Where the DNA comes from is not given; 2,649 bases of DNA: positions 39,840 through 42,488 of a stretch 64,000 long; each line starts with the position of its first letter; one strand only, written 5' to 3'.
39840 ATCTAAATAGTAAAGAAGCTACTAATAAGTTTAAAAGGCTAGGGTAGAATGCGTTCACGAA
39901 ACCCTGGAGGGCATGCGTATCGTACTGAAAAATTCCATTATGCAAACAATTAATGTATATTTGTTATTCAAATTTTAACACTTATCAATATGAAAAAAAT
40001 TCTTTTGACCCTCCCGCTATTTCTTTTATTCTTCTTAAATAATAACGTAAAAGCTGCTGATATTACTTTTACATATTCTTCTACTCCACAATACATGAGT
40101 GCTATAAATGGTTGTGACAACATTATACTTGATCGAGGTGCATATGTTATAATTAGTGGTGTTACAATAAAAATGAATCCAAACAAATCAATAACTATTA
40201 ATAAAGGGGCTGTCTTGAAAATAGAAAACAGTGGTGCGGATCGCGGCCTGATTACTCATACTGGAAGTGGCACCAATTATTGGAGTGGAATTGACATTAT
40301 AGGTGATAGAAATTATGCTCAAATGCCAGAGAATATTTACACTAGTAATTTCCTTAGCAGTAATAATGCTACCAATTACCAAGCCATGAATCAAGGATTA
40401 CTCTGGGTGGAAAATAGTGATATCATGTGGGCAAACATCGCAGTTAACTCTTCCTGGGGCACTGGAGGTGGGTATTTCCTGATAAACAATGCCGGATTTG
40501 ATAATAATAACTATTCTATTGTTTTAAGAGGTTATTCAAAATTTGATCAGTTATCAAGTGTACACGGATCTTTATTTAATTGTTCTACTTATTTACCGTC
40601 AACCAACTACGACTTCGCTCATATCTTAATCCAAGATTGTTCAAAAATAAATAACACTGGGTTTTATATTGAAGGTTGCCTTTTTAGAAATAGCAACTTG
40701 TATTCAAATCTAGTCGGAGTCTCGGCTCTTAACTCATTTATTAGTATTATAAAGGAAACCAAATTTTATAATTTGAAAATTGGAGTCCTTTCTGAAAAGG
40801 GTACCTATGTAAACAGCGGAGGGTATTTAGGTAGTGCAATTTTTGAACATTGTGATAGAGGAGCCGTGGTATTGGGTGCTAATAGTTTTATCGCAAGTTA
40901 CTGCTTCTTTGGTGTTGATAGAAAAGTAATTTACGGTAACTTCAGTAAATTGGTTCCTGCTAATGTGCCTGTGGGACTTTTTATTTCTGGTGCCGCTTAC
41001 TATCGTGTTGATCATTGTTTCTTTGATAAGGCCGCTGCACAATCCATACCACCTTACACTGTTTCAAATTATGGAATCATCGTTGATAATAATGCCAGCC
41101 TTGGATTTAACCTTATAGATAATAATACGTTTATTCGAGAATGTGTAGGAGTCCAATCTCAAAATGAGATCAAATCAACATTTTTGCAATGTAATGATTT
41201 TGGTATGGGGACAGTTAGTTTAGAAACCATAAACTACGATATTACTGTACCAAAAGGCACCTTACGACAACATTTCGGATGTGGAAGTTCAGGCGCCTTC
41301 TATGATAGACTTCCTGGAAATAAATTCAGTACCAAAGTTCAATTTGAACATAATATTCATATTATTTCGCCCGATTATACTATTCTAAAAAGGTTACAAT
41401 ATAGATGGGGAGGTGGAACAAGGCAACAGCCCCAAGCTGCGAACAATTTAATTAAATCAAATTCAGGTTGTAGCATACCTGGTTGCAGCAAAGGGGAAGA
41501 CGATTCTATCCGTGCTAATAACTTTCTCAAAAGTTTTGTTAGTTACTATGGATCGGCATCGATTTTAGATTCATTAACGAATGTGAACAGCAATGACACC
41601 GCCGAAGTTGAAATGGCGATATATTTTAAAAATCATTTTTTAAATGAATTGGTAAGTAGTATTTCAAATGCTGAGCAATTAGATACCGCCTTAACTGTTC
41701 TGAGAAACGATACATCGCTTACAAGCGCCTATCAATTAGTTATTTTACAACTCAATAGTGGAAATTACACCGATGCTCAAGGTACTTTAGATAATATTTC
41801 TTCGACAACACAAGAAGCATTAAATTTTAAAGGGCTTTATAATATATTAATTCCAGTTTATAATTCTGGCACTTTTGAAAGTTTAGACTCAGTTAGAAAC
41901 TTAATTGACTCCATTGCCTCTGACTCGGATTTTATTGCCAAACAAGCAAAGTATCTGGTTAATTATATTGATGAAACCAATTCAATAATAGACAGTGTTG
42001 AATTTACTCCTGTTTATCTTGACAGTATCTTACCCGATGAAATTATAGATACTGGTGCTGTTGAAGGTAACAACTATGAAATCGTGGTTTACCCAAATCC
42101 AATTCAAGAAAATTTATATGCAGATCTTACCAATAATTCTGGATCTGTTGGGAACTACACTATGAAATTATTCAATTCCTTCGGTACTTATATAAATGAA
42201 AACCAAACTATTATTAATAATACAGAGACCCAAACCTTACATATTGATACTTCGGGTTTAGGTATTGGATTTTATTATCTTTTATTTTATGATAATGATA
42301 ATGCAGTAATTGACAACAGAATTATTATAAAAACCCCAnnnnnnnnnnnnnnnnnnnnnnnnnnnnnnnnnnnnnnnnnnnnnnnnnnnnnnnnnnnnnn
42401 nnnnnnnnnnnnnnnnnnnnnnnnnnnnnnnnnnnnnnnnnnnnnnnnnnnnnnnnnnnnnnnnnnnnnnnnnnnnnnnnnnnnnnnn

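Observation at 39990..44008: A/T-rich three-gene T9SS cargo operon: beta-helix-like 783-aa protein translationally coupled to two unknown-function paralogs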

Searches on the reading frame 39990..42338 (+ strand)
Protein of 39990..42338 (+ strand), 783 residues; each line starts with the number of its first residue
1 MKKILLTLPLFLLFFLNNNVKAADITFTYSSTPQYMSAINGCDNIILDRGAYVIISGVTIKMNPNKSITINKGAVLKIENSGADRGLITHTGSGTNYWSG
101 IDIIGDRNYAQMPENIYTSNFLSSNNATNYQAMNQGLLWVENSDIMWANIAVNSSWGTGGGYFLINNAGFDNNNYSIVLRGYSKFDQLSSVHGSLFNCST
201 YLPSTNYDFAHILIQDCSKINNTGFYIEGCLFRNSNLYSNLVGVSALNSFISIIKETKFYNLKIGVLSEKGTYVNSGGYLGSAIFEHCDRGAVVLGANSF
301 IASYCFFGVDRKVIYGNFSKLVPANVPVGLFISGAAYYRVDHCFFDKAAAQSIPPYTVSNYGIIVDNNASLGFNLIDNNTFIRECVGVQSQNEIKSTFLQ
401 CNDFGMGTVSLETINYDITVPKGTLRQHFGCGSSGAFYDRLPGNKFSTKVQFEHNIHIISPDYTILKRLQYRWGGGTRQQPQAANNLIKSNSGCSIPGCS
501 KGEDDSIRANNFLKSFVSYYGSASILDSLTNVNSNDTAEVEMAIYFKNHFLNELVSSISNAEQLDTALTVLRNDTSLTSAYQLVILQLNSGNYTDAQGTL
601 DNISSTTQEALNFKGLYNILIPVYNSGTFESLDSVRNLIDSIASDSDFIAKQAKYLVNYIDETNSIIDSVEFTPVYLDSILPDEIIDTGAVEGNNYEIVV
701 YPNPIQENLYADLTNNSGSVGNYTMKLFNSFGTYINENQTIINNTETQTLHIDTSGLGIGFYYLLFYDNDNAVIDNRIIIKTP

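Call 3: search_protein_families(library=pfam, proteins=[window:39990-42338:+], max_evalue=1)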
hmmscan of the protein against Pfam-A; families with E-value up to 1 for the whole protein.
window:39990-42338:+ (783 aa): 2 families
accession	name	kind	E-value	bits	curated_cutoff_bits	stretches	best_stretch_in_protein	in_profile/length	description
PF18962.6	Por_Secre_tail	-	6.5e-07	30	27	1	700-780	1-75/75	Secretion system C-terminal sorting domain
PF25060.1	ARM_TT21_2nd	-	0.12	12.2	27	1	560-642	74-155/270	Tetratricopeptide repeat protein 21 second ARM domain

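Call 4: search_protein_families(library=ncbifam, proteins=[window:39990-42338:+], max_evalue=1)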
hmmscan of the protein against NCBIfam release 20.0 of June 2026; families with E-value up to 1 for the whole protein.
window:39990-42338:+ (783 aa): 2 families
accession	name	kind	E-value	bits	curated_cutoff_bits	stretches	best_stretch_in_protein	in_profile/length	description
TIGR04183.1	Por_Secre_tail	domain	0.0031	17.5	23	1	700-781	1-72/72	T9SS type A sorting domain-containing protein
TIGR00496.1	frr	equivalog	0.11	12.1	149.1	1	515-562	31-77/176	ribosome recycling factor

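Call 6: find_homologous_proteins(query=window:39990-42338:+)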
Query window:39990-42338:+ (783 aa): 3 proteins with E <= 0.001 among 8000 candidates.
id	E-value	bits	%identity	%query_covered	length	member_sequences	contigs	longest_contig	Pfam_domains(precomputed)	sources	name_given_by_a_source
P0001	0.0e+0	1700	97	100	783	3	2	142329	PF18962.8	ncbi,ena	-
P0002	8.3e-169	582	43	97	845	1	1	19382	PF18962.8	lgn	-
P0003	2.7e-163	563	42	98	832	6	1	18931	PF18962.8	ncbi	-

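Call 9: find_encoding_contigs(protein=P0002, flank=8000, max_places=3)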
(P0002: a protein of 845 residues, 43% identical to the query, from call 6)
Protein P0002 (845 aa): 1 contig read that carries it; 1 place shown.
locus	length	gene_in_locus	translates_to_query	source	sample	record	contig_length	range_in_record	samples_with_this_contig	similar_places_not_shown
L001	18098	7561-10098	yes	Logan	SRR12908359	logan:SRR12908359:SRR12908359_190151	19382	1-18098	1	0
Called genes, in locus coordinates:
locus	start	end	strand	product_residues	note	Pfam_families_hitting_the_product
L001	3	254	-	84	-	?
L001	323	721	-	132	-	PF08327:AHSA1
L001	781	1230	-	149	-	-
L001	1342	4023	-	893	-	PF15902:Sortilin-Vps10 (faint), PF18962:Por_Secre_tail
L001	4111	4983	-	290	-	PF16881:LIAS_N, PF04055:Radical_SAM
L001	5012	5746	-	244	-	-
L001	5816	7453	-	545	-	PF01039:Carboxyl_trans, PF03255:ACCA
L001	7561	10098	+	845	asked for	PF18962:Por_Secre_tail (weak)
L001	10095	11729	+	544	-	PF18962:Por_Secre_tail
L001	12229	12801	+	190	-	PF02224:Cytidylate_kin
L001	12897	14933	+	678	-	-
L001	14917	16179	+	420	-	-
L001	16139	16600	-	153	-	PF03190:Thioredox_DsbH, PF00085:Thioredoxin (weak), PF13899:Thioredoxin_7, PF13098:Thioredoxin_2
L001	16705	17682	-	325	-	PF07885:Ion_trans_2, PF17655:IRK_C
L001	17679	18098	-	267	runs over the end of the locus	PF01026:TatD_DNase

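Call 10: find_encoding_contigs(protein=P0003, flank=8000, max_places=3)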
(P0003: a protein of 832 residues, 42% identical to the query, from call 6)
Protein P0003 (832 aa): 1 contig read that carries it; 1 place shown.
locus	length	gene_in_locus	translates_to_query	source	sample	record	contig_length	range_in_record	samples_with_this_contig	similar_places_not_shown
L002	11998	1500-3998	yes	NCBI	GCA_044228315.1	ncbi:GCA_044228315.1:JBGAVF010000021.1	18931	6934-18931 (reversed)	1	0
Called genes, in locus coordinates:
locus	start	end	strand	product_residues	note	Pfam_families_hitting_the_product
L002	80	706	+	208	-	PF02308:MgtC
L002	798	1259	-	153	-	-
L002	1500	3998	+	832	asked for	PF18962:Por_Secre_tail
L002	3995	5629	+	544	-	PF18962:Por_Secre_tail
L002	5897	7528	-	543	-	PF01551:Peptidase_M23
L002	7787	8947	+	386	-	PF00005:ABC_tran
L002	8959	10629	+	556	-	-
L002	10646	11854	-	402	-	PF00926:DHBP_synthase, PF00925:GTP_cyclohydro2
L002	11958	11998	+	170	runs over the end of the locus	PF00583:Acetyltransf_1, PF13673:Acetyltransf_10 (weak), PF13508:Acetyltransf_7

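Call 33: search_protein_representatives(protein=window:39990-42338:+)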
Query: 783 residues. Proteins with E-value up to 0.001 (for the whole library): 29; up to 1e-10: 12; up to 1e-30: 7. The best 29 are listed.
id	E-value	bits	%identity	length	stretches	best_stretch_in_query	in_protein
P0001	0.0e+00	1700.0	97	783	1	1-783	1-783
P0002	2.6e-169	581.5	45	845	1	11-783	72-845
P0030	4.5e-167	574.1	45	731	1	40-783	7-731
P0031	6.1e-102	358.7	44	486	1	304-783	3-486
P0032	4.0e-97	342.8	38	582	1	12-582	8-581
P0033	1.2e-93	331.4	41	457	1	330-783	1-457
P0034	4.8e-76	273.1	38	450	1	239-682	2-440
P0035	1.1e-30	123.1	50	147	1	610-736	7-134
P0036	9.9e-27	110.0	43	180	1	42-208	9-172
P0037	3.3e-17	78.5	44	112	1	674-781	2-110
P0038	4.0e-13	65.1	35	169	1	57-220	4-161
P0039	5.5e-13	64.6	27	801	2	373-772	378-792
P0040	3.3e-09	52.1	37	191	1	125-299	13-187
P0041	1.2e-08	50.2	26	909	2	40-233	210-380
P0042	5.4e-07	44.8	33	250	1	673-780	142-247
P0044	1.1e-05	40.4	24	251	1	538-780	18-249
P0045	4.8e-05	38.3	24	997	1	442-779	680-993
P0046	5.2e-05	38.2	26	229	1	561-765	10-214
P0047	8.9e-05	37.5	24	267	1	553-781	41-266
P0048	9.1e-05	37.4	29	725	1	1-438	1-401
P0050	1.9e-04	36.4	25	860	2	529-779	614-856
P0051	2.0e-04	36.3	25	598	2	30-234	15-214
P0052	3.1e-04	35.7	25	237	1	564-780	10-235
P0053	4.8e-04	35.0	27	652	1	366-728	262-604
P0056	9.1e-04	34.1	27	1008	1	22-272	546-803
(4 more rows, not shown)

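Call 34: search_protein_families(library=pfam, proteins=[P0039, P0041, P0045, P0048, P0050, P0051, P0053, P0056], max_evalue=0.01)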
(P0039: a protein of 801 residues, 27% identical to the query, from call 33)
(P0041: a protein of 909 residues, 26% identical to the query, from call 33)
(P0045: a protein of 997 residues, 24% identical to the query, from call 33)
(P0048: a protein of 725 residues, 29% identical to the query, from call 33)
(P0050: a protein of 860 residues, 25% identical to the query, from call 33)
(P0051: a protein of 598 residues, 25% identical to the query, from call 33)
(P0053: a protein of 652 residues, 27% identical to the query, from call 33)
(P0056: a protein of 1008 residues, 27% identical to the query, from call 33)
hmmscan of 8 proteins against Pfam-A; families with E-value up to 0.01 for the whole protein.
P0039 (801 aa): 3 families
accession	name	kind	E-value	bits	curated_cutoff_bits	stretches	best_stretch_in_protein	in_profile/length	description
PF05048.19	NosD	-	1e-10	41.9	23.6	1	274-421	42-182/212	Periplasmic copper-binding protein (NosD)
PF13229.12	Beta_helix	-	5.5e-07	29.8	25.9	1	276-401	29-150/158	Right handed beta helix region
PF18962.6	Por_Secre_tail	-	0.00029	21.5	27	1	720-770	1-50/75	Secretion system C-terminal sorting domain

P0041 (909 aa): 4 families
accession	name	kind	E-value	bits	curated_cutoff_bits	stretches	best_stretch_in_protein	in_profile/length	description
PF00089.32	Trypsin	-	1.2e-20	74.8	20.6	1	6-174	67-217/220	Trypsin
PF18962.6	Por_Secre_tail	-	1.5e-07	32.1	27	1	833-905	3-73/75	Secretion system C-terminal sorting domain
PF13229.12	Beta_helix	-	8.3e-06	26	25.9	1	368-540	7-158/158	Right handed beta helix region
PF05048.19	NosD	-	0.0025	17.7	23.6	0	431-541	49-147/212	Periplasmic copper-binding protein (NosD)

P0045 (997 aa): 3 families
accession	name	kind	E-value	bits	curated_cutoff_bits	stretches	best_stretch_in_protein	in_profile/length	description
PF13229.12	Beta_helix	-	2.1e-10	40.9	25.9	2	407-531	9-121/158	Right handed beta helix region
PF18962.6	Por_Secre_tail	-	3.8e-08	33.9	27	1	921-985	1-67/75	Secretion system C-terminal sorting domain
PF05048.19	NosD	-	1.2e-06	28.6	23.6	1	569-649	92-169/212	Periplasmic copper-binding protein (NosD)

P0048 (725 aa): 1 family
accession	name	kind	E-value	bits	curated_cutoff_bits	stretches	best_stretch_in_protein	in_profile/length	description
PF18962.6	Por_Secre_tail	-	4.6e-10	40.1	27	1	656-723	1-75/75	Secretion system C-terminal sorting domain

P0050 (860 aa): 3 families
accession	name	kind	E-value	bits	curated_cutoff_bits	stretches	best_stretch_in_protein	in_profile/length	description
PF00082.27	Peptidase_S8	-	1.9e-22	80.4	21.8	1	2-135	110-276/288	Subtilase family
PF18962.6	Por_Secre_tail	-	1e-09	39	27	1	783-851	1-70/75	Secretion system C-terminal sorting domain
PF13229.12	Beta_helix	-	3.5e-08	33.7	25.9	1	320-385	55-119/158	Right handed beta helix region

P0051 (598 aa): 2 families
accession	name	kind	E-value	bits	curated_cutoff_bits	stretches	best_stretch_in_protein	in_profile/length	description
PF13229.12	Beta_helix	-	1.3e-09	38.3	25.9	1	197-348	3-135/158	Right handed beta helix region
PF05048.19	NosD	-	0.00015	21.7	23.6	0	147-277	71-155/212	Periplasmic copper-binding protein (NosD)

P0053 (652 aa): 3 families
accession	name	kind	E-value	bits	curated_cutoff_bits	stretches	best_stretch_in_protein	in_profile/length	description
PF13229.12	Beta_helix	-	2.1e-10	40.9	25.9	2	97-185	37-122/158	Right handed beta helix region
PF18962.6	Por_Secre_tail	-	1.6e-08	35.2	27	1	576-643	1-70/75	Secretion system C-terminal sorting domain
PF05048.19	NosD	-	2.3e-05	24.4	23.6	0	130-183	57-110/212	Periplasmic copper-binding protein (NosD)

P0056 (1008 aa): 2 families
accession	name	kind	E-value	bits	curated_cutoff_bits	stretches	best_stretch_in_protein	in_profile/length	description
PF05048.19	NosD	-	1.9e-06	27.9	23.6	1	779-918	46-169/212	Periplasmic copper-binding protein (NosD)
PF13229.12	Beta_helix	-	2.4e-06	27.7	25.9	0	851-917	94-157/158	Right handed beta helix region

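Call 40: search_solved_structures(query=A2, max_evalue=1)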
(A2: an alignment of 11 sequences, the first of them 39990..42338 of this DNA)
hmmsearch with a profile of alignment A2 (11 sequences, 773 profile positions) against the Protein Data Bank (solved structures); distinct sequences matched with E-value up to 1: 4.
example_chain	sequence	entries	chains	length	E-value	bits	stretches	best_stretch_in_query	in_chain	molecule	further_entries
7pzj_A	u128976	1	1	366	0.0036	18.8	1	679-766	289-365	Lipase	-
8glj_D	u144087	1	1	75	0.016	16.7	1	687-757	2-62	Por secretion system C-terminal sorting domain-containing protein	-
8glk_D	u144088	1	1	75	0.053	14.9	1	687-770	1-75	Endonuclease I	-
8qb1_A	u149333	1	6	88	0.5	11.7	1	689-766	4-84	Mirolase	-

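Call 56: predict_structure(alignment_id=A2)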
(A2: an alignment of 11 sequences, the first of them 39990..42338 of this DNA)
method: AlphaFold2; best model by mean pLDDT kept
length: 783 residues; sequences in the alignment: 11
mean_pLDDT: 71.2   pTM: 0.58
mean pLDDT of the five models: 71.2, 69.6, 69.5, 66.6, 64.1
residues with pLDDT >= 90: 119; 70-90: 333; 50-70: 201; < 50: 130
segments of 3 or more residues with pLDDT < 50: 1-21, 349-356, 406-442, 449-453, 472-474, 482-485, 488-510, 533-539, 678-680, 682-693
pLDDT, mean of each block of 10 residues (from residue 1): 35 38 80 86 91 91 93 90 82 81 83 58 65 86 92 77 90 89 72 90 66 79 79 84 89 91 90 75 89 88 87 65 80 84 73 53 81 69 75 57 49 44 41 35 53 57 53 52 48 36 28 62 59 49 57 67 78 81 80 85 81 86 73 81 77 76 68 56 40 64 69 84 80 74 88 73 78 70 63
secondary structure, 60 per line:
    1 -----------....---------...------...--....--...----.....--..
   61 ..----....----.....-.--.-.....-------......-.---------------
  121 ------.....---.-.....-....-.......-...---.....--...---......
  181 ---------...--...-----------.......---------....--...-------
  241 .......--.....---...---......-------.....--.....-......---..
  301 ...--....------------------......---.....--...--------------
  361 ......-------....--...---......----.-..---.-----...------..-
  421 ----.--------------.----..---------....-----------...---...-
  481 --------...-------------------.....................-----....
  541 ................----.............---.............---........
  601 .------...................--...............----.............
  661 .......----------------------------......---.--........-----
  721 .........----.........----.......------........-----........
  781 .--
elements in order (helices of 4 or more, strands of 3 or more residues): H12-15 E25-27 E34-36 E39-42 E45-47 E52-56 E59-62 E67-70 E75-79 E86-90 E98-103 H127-131 E137-141 E143-146 E148-154 E162-166 E169-171 E175-180 E190-192 E195-197 E209-215 E225-228 E231-233 E241-247 E250-254 E258-260 E264-269 E277-281 E284-288 E290-295 E299-303 E306-309 E328-333 E337-341 E344-346 E361-366 E374-377 E380-382 E386-391 E456-459 E471-473 E489-491 H511-531 H537-556 H561-573 H577-589 H593-601 H608-626 H629-643 H648-667 E696-701 E708-715 E721-729 E734-742 E747-753 E760-767 E773-781

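Call 61: fold_search(model_id=the predicted structure, library=pdb)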
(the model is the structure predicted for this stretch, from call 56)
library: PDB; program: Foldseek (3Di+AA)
matches with E <= 10: 1336; with E <= 0.001: 3
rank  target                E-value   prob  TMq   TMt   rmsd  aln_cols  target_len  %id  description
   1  7a5p_q                5.9e-04  0.99  0.09  0.05  17.4       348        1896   10  Human C Complex Spliceosome - Medium-resolution PERIPHERY (released 2020-10-14)
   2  7dvq_D                8.8e-04  0.98  0.09  0.05  17.5       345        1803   10  Cryo-EM Structure of the Activated Human Minor Spliceosome (minor Bact Complex) (released 2021-03-31)
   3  6ah0_D                9.2e-04  0.99  0.09  0.05  17.4       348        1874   10  The Cryo-EM Structure of the Precusor of Human Pre-catalytic Spliceosome (pre-B complex) (released 2018-11-14)
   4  5yzg_D                1.0e-03  0.98  0.09  0.05  17.4       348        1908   10  The Cryo-EM Structure of Human Catalytic Step I Spliceosome (C complex) at 4.1 angstrom resolution (released 2018-08-08)
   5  3jcr_C                1.0e-03  0.97  0.09  0.05  17.9       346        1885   10  3D structure determination of the human*U4/U6.U5* tri-snRNP complex (released 2016-03-09)
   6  6eu4_A                1.1e-03  0.87  0.14  0.17  16.4       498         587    8  Structure of Acinetobacter phage vb_AbaP_AS12 gp42 tailspike (released 2018-11-07)
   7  4kit_B                1.1e-03  0.98  0.09  0.05  17.4       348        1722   10  Crystal structure of human Brr2 in complex with the Prp8 Jab1/MPN domain (released 2013-06-05)
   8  8bca_B                1.1e-03  0.98  0.09  0.05  17.7       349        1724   11  Human Brr2 Helicase Region in complex with C-tail deleted Jab1 and compound 26 (released 2023-03-08)
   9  6za2_B                1.3e-03  1.00  0.11  0.08   2.4        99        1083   18  Crystal structure of dimeric latent PorU from Porphyromonas gingivalis (released 2021-09-29)
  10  8bcb_B                1.4e-03  0.97  0.09  0.05  18.0       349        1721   11  Human Brr2 Helicase Region in complex with C-tail deleted Jab1 and compound 34 (released 2023-03-08)
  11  7os2_B                1.6e-03  0.97  0.10  0.05  18.2       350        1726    9  Cryo-EM structure of Brr2 in complex with Jab1/MPN and C9ORF78 (released 2022-02-23)
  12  7bdj_B                1.6e-03  0.96  0.09  0.05  17.6       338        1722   11  Human Brr2 Helicase Region in complex with C-tail deleted Jab1 and mant-ATPgammaS (released 2021-06-09)
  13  6za2_A                2.0e-03  1.00  0.10  0.08   3.3        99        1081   19  Crystal structure of dimeric latent PorU from Porphyromonas gingivalis (released 2021-09-29)
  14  9fmd_B                2.1e-03  0.96  0.09  0.05  17.4       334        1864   11  Integrative model of the human post-catalytic spliceosome (P-complex) (released 2024-07-10)
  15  8q7x_B                2.3e-03  0.96  0.10  0.05  17.8       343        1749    9  Structure of the recycling U5 snRNP bound to chaperone CD2BP2 (State 4) (released 2024-04-17)
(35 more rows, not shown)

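Call 64: search_protein_families(library=pfam, proteins=[P0044, P0046, P0047, P0052], max_evalue=1)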
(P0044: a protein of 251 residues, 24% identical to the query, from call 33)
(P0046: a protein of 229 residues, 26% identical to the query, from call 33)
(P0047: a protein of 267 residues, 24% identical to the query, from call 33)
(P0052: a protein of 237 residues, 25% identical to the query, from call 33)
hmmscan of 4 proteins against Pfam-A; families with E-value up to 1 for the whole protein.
P0044 (251 aa): 5 families
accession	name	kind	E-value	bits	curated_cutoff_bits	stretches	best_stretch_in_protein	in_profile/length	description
PF18962.6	Por_Secre_tail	-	6e-14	52.5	27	1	176-248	1-74/75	Secretion system C-terminal sorting domain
PF11589.14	DUF3244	-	0.033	14.6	25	1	196-241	43-89/96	Domain of unknown function (DUF3244)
PF13629.12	T2SS-T3SS_pil_N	-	0.074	13.2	23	1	181-212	38-69/72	Pilus formation protein N terminal region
PF13274.11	SocA_Panacea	-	0.17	13.2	25.7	1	89-137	55-104/113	Antitoxin SocA-like, Panacea domain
PF14559.12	TPR_19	-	0.17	12.7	25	1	48-83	15-51/68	Tetratricopeptide repeat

P0046 (229 aa): 7 families
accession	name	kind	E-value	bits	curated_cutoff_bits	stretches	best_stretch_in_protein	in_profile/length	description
PF18962.6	Por_Secre_tail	-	9.3e-13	48.7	27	1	151-219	1-68/75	Secretion system C-terminal sorting domain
PF17962.7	bMG6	-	0.0016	19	23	1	81-188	10-106/112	Bacterial macroglobulin domain 6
PF14559.12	TPR_19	-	0.014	16.1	25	1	25-66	24-65/68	Tetratricopeptide repeat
PF13860.13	FlgD_ig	-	0.019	15.4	27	1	159-198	11-51/79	FlgD Ig-like domain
PF11721.14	Malectin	-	0.021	15.2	23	1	122-177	21-81/163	Malectin domain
PF11589.14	DUF3244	-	0.025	15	25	1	142-219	9-89/96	Domain of unknown function (DUF3244)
PF13585.12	CHU_C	-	0.052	14.1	27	1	170-216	26-73/86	CHU_C Type IX secretion signal domain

P0047 (267 aa): 3 families
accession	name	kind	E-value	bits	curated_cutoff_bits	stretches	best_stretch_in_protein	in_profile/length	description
PF18962.6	Por_Secre_tail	-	2.7e-12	47.2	27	1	189-265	1-75/75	Secretion system C-terminal sorting domain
PF00901.23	Orbi_VP5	-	0.00095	18.2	27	1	80-204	248-374/506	Orbivirus outer capsid protein VP5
PF14559.12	TPR_19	-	0.0026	18.5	25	1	58-106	17-66/68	Tetratricopeptide repeat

P0052 (237 aa): 4 families
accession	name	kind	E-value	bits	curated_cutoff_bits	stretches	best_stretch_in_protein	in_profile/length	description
PF18962.6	Por_Secre_tail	-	1.3e-15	57.9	27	1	159-235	1-75/75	Secretion system C-terminal sorting domain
PF16967.11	TcfC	-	0.024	14.7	29.4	1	202-231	31-61/68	E-set like domain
PF13473.12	Cupredoxin_1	-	0.073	13.5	27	1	166-229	43-103/104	Cupredoxin-like domain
PF14559.12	TPR_19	-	0.14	12.9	25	1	32-62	34-64/68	Tetratricopeptide repeat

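Call 75: fold_search(model_id=the predicted structure, library=viral)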
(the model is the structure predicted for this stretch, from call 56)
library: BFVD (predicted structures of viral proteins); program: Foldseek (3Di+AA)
matches with E <= 10: 1003; with E <= 0.001: 6
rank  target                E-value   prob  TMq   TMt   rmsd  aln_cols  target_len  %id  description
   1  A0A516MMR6            1.9e-04  1.00  0.20  0.23  15.5       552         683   11  (no name in the UniProt tables at hand)
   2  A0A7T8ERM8            2.1e-04  1.00  0.10  0.32   2.1        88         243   22  (no name in the UniProt tables at hand)
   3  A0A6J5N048            2.5e-04  1.00  0.27  0.29  12.2       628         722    8  Pectate lyase superfamily protein [uncultured Caudovirales phage]
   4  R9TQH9                3.0e-04  1.00  0.26  0.39   9.3       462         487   11  (no name in the UniProt tables at hand)
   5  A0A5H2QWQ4            7.7e-04  0.95  0.17  0.19  15.9       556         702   11  (no name in the UniProt tables at hand)
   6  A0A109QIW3            8.8e-04  1.00  0.24  0.28  14.2       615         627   10  Pectate lyase superfamily protein domain-containing protein [Bacillus phage Eldridge]
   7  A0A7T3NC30            1.1e-03  0.93  0.16  0.17  15.3       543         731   12  Putative tail fiber protein [Serratia phage vB_SmaM_Yaphecito]
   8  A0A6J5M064            1.6e-03  1.00  0.10  0.13   4.6        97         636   20  Secretion system C-terminal sorting domain [uncultured Caudovirales phage]
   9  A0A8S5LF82            1.7e-03  1.00  0.18  0.17  13.9       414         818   10  Spherulation-specific family 4 [Siphoviridae sp. ct3CA7]
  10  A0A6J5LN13            3.2e-03  1.00  0.21  0.28  13.8       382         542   12  Pectate lyase superfamily protein [uncultured Caudovirales phage]
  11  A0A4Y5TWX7            3.8e-03  1.00  0.20  0.29  12.4       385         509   10  Putative tail-fiber protein [Aeromonas phage 2_D05]
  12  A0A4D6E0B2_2          3.8e-03  0.80  0.14  0.11  20.1       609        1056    8  (no name in the UniProt tables at hand)
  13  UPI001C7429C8         4.2e-03  1.00  0.19  0.48   9.4       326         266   12  (no name look-up for this kind of identifier)
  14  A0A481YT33            4.2e-03  0.87  0.17  0.21  14.5       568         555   10  Uncharacterized protein [Marseillevirus LCMAC101]
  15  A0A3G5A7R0            4.3e-03  0.75  0.16  0.21  17.2       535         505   11  Right handed beta helix domain-containing protein [Hyperionvirus sp.]
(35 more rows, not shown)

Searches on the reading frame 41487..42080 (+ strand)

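Call 64: search_protein_families(library=pfam, proteins=[window:41487-42080:+], max_evalue=1)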
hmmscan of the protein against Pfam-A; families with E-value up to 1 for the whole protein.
window:41487-42080:+ (198 aa): 6 families
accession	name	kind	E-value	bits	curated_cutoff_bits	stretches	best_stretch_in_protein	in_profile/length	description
PF25060.1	ARM_TT21_2nd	-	0.0089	16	27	1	59-143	72-155/270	Tetratricopeptide repeat protein 21 second ARM domain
PF01801.21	Cytomega_gL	-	0.028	14.2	25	1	38-77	42-81/211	Cytomegalovirus glycoprotein L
PF06525.17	SoxE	-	0.088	12.7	21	1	31-83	27-77/149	Sulfocyanin (SoxE) domain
PF21000.2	RMI1_N_N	-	0.13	13.4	23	0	45-89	7-41/49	RMI1, N-terminal helical domain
PF03623.18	Focal_AT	-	0.13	12.7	23.3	1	25-68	54-97/133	Focal adhesion targeting region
PF14559.12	TPR_19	-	0.18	12.6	25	1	79-110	26-57/68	Tetratricopeptide repeat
